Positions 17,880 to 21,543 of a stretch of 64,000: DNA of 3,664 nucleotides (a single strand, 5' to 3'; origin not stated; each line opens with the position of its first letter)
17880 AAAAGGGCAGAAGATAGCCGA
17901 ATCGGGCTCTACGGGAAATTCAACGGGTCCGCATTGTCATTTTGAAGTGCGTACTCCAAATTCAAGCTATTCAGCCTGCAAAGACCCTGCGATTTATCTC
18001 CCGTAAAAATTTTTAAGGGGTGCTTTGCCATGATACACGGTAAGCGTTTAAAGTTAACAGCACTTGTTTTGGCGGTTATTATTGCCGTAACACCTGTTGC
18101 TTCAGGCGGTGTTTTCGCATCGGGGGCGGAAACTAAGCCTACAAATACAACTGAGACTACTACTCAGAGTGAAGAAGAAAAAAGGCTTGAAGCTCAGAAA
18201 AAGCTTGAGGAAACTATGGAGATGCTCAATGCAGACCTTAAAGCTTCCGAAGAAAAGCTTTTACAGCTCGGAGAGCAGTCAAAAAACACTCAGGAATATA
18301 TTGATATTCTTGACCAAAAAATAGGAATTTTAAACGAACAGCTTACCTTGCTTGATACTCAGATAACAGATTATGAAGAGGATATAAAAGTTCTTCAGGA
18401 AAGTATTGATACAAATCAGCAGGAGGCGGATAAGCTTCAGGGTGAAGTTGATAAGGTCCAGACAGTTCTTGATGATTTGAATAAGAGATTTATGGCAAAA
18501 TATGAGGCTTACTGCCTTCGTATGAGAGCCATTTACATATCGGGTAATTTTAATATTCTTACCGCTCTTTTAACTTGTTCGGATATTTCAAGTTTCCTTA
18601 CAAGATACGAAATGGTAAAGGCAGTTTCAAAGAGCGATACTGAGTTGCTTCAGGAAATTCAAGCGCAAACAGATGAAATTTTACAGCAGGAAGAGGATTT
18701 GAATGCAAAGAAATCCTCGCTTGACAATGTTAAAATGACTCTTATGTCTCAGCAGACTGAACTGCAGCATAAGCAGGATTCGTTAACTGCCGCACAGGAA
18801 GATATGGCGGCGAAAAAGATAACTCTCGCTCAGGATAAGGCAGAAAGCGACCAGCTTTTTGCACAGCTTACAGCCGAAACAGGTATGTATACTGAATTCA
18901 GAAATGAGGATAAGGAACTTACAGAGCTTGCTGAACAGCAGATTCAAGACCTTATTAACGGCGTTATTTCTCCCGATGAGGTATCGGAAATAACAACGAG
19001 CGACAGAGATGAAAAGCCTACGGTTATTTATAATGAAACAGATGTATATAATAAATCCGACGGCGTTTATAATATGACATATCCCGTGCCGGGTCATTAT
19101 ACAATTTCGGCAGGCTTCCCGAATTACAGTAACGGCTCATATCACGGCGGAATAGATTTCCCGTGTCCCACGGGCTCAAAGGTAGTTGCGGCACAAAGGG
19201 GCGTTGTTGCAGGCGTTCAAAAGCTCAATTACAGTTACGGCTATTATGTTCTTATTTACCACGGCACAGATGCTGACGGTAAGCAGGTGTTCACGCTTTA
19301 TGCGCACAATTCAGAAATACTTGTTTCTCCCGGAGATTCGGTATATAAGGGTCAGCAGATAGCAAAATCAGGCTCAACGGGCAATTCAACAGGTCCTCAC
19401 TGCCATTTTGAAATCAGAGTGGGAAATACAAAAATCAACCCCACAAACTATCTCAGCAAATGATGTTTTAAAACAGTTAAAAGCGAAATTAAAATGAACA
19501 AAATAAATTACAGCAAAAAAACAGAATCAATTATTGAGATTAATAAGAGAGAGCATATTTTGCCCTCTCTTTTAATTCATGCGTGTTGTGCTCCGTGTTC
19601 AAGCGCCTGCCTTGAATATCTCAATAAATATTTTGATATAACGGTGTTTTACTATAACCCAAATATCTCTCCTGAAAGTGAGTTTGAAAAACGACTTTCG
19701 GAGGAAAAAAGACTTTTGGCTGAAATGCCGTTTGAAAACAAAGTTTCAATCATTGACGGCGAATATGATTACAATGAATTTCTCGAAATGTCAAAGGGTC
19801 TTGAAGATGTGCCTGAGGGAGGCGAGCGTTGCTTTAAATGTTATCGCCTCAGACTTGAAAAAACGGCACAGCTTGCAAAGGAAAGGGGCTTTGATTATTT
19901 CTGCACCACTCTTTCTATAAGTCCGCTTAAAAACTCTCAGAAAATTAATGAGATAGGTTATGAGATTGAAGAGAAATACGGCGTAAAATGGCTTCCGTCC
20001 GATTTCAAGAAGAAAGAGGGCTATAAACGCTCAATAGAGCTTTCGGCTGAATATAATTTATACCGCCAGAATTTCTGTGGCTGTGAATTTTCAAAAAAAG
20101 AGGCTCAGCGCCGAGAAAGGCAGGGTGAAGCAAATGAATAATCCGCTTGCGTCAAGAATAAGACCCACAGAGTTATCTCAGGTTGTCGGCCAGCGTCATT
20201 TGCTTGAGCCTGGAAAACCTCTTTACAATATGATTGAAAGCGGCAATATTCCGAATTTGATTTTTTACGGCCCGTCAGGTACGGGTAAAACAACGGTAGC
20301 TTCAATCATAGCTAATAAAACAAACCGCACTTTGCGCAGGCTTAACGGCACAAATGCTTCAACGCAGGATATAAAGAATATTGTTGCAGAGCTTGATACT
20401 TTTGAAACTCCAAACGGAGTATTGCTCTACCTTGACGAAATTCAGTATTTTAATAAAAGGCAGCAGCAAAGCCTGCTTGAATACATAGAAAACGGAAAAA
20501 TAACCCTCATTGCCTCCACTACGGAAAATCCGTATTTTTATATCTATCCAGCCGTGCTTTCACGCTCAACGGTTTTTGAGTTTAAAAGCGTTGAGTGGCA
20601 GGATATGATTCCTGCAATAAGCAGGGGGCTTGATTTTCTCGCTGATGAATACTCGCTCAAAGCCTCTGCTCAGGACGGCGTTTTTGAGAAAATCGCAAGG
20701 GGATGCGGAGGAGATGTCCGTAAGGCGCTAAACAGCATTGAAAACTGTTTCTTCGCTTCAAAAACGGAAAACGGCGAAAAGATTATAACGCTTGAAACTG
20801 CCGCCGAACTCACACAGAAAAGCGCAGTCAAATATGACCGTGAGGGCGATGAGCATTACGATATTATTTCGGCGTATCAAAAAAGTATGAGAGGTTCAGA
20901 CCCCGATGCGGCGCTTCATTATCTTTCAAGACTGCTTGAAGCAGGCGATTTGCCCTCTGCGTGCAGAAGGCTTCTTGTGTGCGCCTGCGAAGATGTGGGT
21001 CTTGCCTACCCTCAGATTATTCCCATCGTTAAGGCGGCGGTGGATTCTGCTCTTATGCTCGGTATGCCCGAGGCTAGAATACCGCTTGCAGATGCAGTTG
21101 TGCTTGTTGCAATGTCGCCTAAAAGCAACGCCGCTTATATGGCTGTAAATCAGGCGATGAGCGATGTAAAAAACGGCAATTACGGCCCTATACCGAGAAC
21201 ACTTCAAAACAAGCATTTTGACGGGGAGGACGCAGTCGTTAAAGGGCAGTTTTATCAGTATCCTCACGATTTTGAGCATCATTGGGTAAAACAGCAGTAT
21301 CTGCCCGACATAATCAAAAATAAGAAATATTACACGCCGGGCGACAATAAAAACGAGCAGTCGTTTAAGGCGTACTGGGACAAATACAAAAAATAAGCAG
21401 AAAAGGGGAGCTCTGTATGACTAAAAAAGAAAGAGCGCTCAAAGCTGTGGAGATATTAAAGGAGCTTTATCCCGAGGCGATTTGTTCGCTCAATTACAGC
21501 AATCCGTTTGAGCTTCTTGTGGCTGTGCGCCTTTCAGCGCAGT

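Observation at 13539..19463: ftsE-ftsX followed by three tandem paralogous coiled-coil M23 peptidase genes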

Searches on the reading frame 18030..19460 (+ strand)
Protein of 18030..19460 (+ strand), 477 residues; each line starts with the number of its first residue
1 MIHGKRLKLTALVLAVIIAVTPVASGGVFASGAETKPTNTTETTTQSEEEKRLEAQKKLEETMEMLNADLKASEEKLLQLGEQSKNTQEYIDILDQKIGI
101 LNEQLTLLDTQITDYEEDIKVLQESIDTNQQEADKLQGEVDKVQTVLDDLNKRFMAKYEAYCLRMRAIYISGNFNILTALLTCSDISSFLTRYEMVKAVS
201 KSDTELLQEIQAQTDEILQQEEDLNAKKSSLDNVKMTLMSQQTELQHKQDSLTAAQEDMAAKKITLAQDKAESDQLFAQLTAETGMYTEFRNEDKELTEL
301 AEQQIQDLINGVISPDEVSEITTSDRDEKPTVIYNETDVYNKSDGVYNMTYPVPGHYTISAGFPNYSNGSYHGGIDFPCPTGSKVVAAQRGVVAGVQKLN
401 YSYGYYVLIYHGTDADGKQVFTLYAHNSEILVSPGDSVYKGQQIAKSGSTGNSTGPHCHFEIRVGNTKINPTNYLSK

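Call 3: search_protein_families(library=pfam, proteins=[window:18030-19460:+], max_evalue=0.01)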
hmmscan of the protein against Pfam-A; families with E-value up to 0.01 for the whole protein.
window:18030-19460:+ (477 aa): 4 families
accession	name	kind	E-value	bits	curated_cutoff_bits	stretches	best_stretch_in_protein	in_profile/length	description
PF01551.29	Peptidase_M23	-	9.4e-29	99.9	28.7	1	371-471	2-96/96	Peptidase family M23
PF24568.1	CC_PcsB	-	1.1e-06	28.9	27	1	148-217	2-72/75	Peptidoglycan hydrolase PcsB, coiled-coil domain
PF05622.17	HOOK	-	0.00034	20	35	1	32-156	259-382/514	HOOK protein coiled-coil region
PF07888.16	CALCOCO1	-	0.0056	16.1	36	0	45-147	63-166/496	Calcium binding and coiled-coil domain (CALCOCO1) like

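Call 4: search_protein_families(library=ncbifam, proteins=[window:18030-19460:+], max_evalue=0.01)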
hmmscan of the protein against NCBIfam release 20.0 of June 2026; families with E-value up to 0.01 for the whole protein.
window:18030-19460:+ (477 aa): 24 families
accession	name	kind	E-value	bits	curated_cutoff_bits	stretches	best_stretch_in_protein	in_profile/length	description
NF041208.1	celldiv_DipM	equivalog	1.4e-22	80.5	740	1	342-476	291-418/419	cell division endopeptidase DipM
NF052530.1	Heli_ShapePgp3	exception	5.2e-22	78.3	300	1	226-477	36-266/270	peptidoglycan metallopeptidase Pgp3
NF008652.0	PRK11649.1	equivalog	2.9e-21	75.7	341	1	351-472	286-407/439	murein DD-endopeptidase MepM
NF053825.1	PdgNdpepShyA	equivalog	1.3e-20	73.5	700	1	268-471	185-389/425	peptidoglycan DD-endopeptidase ShyA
NF008644.1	PRK11637.1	equivalog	2.7e-18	66.1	270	1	85-476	7-384/385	murein hydrolase activator EnvC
NF052336.1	PdgHdaseHSB100310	equivalog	4e-15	56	500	1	348-464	34-143/316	peptidoglycan hydrolase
NF040883.1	amid_act_ActS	equivalog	8.2e-15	54.7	375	1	372-476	136-234/242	amidase activator ActS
NF052529.1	PG_M23_Pgp6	exception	6.8e-14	51.4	600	1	369-475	332-432/452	peptidoglycan metallopeptidase Pgp6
NF053738.1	S2SprSpoIIQBc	equivalog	1e-12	48.2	250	1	384-477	136-225/232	stage II sporulation protein SpoIIQ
NF008123.1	PRK10871.1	equivalog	6.8e-12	45.4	311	1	312-476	207-363/365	murein hydrolase activator NlpD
NF050804.1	CellDivDipMCaul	equivalog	2.4e-11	43.2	900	1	348-467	506-618/634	cell division endopeptidase DipM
NF053824.1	PdgNdpepShyC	equivalog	3.4e-11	42.7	700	1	371-471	295-389/429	peptidoglycan DD-endopeptidase ShyC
NF046104.1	PptglHdxlasePcsB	equivalog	1.5e-10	40.9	450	1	85-353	28-300/400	peptidoglycan hydrolase PcsB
NF004799.0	PRK06148.1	subfamily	8.1e-09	34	1128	1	345-465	414-540/1015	hypothetical protein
TIGR02168.1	SMC_prok_B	equivalog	1.5e-08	32.9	567.35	1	35-310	241-524/1181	chromosome segregation protein SMC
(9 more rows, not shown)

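Call 9: search_solved_structures(query=window:18030-19460:+, max_evalue=0.01, show_alignments=2)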
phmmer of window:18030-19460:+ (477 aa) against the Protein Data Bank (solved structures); distinct sequences matched with E-value up to 0.01: 40.
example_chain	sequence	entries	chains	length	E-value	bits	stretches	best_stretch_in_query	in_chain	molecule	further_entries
8i6o_E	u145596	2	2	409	3.6e-17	65.7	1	86-474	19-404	Membrane-bound metallopeptidase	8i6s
6ue4_A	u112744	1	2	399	2.6e-16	62.9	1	271-470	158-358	ShyA endopeptidase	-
6u2a_A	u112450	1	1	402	2.6e-16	62.9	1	271-470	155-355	ShyA endopeptidase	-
6jmx_A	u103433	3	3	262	1.7e-15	60.2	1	347-477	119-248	Peptidase M23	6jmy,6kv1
2b44_A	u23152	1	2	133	8.6e-15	57.9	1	364-476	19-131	Glycyl-glycine endopeptidase lytM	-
2b0p_A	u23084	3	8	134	8.8e-15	57.8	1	364-476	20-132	Glycyl-glycine endopeptidase lytM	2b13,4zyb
6jn7_A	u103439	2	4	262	3.2e-14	56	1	347-477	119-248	Peptidase M23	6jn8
6jn1_A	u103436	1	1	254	3.6e-14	55.8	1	346-477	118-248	Peptidase M23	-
6jn0_A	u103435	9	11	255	3.7e-14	55.8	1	346-477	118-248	Peptidase M23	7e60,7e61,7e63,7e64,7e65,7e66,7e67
6jmz_A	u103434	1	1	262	4e-14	55.7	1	347-477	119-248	Peptidase M23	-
1qwy_A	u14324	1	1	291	4.8e-14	55.4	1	364-476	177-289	peptidoglycan hydrolase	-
5j1l_A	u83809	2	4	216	3.3e-13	52.6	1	351-474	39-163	ToxR-activated gene (TagE)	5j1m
2gu1_A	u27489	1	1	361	4.8e-13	52.1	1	370-470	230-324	Zinc peptidase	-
9gy1_A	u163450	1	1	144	8.9e-13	51.2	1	337-475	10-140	Peptidase, M23 family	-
6smk_A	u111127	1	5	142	2.1e-12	50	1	368-474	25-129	Peptidase_M23 domain-containing protein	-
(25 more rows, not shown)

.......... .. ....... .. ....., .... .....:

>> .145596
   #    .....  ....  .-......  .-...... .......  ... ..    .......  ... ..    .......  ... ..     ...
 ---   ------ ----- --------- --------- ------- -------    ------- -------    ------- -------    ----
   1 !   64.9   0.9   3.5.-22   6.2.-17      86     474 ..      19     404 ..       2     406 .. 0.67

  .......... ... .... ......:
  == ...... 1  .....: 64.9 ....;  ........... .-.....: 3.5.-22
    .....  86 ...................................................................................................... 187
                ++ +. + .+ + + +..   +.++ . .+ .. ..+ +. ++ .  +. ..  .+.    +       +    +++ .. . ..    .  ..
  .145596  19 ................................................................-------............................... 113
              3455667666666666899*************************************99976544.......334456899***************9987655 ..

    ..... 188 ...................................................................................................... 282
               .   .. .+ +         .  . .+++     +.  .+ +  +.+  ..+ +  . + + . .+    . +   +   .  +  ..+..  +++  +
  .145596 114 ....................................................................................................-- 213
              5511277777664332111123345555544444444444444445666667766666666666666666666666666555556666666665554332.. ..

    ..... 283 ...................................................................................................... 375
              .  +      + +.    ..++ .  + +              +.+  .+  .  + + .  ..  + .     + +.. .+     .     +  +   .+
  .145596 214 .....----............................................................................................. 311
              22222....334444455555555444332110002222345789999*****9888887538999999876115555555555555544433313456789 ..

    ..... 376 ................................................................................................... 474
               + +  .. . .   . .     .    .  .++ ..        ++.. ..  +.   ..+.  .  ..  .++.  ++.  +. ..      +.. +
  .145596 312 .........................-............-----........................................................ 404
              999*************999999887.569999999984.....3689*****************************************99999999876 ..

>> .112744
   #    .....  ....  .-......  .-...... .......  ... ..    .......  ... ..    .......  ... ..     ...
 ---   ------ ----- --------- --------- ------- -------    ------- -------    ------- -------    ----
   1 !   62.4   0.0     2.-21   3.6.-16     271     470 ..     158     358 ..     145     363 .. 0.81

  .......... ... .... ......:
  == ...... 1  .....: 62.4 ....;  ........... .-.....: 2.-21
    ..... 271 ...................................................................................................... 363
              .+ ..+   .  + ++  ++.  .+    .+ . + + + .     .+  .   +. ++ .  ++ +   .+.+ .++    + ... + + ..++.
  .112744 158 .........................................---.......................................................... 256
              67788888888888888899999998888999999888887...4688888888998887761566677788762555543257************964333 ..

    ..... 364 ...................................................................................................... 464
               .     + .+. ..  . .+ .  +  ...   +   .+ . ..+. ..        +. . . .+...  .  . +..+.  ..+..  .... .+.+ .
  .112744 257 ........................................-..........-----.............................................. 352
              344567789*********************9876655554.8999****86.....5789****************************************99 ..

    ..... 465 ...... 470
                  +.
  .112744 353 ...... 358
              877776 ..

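Call 60: predict_structure(alignment_id=A5)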
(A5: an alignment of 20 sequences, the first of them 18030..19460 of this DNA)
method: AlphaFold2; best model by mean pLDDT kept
length: 477 residues; sequences in the alignment: 20
mean_pLDDT: 69.4   pTM: 0.42
mean pLDDT of the five models: 69.4, 66.2, 63.6, 62.3, 59.5
residues with pLDDT >= 90: 88; 70-90: 185; 50-70: 113; < 50: 91
segments of 3 or more residues with pLDDT < 50: 1-36, 38-45, 324-326, 328-349, 358-372
pLDDT, mean of each block of 10 residues (from residue 1): 37 39 32 32 54 74 69 67 72 75 83 94 98 98 96 89 74 54 67 74 87 92 96 98 96 89 76 71 66 74 74 71 48 30 37 55 37 62 75 75 73 67 77 81 72 61 59 49
secondary structure, 60 per line:
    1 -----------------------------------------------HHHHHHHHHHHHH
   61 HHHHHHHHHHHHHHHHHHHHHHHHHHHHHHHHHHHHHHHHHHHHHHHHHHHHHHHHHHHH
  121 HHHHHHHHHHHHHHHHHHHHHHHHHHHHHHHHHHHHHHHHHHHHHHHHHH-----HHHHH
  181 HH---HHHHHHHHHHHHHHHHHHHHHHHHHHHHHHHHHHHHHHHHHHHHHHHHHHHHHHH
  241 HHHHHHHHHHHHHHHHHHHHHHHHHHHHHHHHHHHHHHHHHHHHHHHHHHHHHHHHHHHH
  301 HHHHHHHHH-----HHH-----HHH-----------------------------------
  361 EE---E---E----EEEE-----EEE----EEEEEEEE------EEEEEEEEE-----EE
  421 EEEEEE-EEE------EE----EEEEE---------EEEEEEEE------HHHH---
elements in order: H48-170 H176-182 H186-309 E375-378 E384-386 E391-398 E405-413 E419-426 E428-430 E443-447 E457-464 H471-474

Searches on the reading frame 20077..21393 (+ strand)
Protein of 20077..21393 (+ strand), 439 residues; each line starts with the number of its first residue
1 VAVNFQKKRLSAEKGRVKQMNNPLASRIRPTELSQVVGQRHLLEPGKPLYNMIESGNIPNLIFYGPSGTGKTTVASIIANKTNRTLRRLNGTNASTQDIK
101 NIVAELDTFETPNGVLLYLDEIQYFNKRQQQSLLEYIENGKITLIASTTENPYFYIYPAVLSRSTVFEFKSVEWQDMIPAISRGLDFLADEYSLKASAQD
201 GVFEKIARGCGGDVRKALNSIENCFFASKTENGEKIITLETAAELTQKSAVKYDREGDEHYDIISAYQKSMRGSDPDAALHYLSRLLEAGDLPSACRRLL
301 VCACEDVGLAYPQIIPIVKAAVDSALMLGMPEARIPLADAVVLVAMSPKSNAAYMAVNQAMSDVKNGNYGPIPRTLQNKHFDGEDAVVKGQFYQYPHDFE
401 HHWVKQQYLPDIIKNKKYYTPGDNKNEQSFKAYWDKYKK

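Call 45: search_protein_families(library=pfam, proteins=[window:20077-21393:+], max_evalue=0.001)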
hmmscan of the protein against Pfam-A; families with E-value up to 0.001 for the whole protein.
window:20077-21393:+ (439 aa): 10 families
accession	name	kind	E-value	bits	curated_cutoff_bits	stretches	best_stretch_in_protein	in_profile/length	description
PF12002.13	MgsA_C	-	5e-64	215.7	27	1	273-437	1-166/167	MgsA AAA+ ATPase C terminal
PF16193.11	AAA_assoc_2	-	3.6e-25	88.4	34.3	1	195-272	4-81/81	AAA C-terminal domain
PF00004.35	AAA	-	2.7e-12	47.7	21.2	1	61-166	1-125/131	ATPase family associated with various cellular activities (AAA)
PF05496.18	RuvB_N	-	5.1e-09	36.5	27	1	28-146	1-117/159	Holliday junction DNA helicase RuvB P-loop domain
PF14532.12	Sigma54_activ_2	-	4e-08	34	25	1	61-149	24-108/138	Sigma-54 interaction domain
PF00158.32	Sigma54_activat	-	2.7e-07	30.8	20.2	0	108-150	88-130/168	Sigma-54 interaction domain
PF07728.20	AAA_5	-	9.7e-07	29.3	22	1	60-150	1-103/139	AAA domain (dynein-related subfamily)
PF01078.27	Mg_chelatase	-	1.4e-05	25.1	20.3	0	113-150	107-143/207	Magnesium chelatase, subunit ChlI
PF13173.12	AAA_14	-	4.8e-05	23.8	27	1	61-145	5-96/129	AAA domain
PF13191.12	AAA_16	-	0.0006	20.8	32.6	0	36-85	2-51/167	AAA ATPase domain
